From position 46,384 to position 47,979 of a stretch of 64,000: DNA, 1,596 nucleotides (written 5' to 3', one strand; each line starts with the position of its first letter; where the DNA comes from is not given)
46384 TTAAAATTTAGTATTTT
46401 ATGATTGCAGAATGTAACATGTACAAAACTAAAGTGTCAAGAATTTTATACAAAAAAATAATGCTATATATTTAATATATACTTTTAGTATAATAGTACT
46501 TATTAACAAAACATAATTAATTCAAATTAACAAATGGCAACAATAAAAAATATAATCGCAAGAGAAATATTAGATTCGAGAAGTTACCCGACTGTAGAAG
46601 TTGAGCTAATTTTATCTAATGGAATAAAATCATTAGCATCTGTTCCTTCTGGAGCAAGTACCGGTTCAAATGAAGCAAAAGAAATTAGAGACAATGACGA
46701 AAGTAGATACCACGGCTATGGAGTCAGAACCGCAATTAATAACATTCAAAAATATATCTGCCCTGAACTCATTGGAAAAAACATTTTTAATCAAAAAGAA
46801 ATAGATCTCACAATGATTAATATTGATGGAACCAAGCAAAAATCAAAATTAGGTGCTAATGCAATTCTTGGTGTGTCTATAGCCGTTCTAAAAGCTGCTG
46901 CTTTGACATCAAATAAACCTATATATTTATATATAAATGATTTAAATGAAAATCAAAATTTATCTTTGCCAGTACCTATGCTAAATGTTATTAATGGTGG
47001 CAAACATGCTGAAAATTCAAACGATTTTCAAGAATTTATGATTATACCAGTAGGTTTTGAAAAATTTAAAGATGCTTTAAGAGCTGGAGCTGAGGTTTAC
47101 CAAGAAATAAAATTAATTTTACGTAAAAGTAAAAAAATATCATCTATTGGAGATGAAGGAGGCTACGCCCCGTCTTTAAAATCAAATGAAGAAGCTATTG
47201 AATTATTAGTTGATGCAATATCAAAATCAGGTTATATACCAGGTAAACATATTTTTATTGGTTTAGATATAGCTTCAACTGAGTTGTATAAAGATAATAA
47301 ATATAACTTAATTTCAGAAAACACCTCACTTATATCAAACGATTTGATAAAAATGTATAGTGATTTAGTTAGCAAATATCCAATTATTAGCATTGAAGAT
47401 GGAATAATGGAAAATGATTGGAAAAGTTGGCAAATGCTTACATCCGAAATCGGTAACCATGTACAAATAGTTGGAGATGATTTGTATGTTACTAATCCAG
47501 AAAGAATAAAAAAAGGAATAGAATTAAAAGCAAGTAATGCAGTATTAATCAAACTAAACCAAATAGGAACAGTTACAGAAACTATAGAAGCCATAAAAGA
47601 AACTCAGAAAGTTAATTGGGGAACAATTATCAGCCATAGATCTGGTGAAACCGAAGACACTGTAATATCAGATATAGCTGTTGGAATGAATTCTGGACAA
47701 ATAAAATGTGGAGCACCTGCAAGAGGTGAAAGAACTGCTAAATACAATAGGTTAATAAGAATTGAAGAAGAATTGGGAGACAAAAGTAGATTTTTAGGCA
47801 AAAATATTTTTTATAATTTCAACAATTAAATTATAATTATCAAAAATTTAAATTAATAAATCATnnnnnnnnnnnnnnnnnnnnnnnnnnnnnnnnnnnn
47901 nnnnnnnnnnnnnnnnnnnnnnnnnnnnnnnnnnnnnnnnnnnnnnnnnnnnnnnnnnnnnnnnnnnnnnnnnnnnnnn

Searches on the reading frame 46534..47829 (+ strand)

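Call 26: search_protein_families(library=pfam, proteins=[window:46534-47829:+], max_evalue=0.001)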
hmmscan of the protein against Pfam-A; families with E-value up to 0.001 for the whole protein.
window:46534-47829:+ (431 aa): 3 families
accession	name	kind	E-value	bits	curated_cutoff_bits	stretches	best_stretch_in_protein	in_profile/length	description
PF00113.28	Enolase_C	-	1.3e-119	399.4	21.5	1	144-427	3-294/296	Enolase, C-terminal TIM barrel domain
PF03952.21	Enolase_N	-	3.2e-51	173.3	35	1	4-134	1-131/131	Enolase, N-terminal domain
PF07476.17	MAAL_C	-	4.8e-05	23.1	27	1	303-383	133-214/249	Methylaspartate ammonia-lyase C-terminus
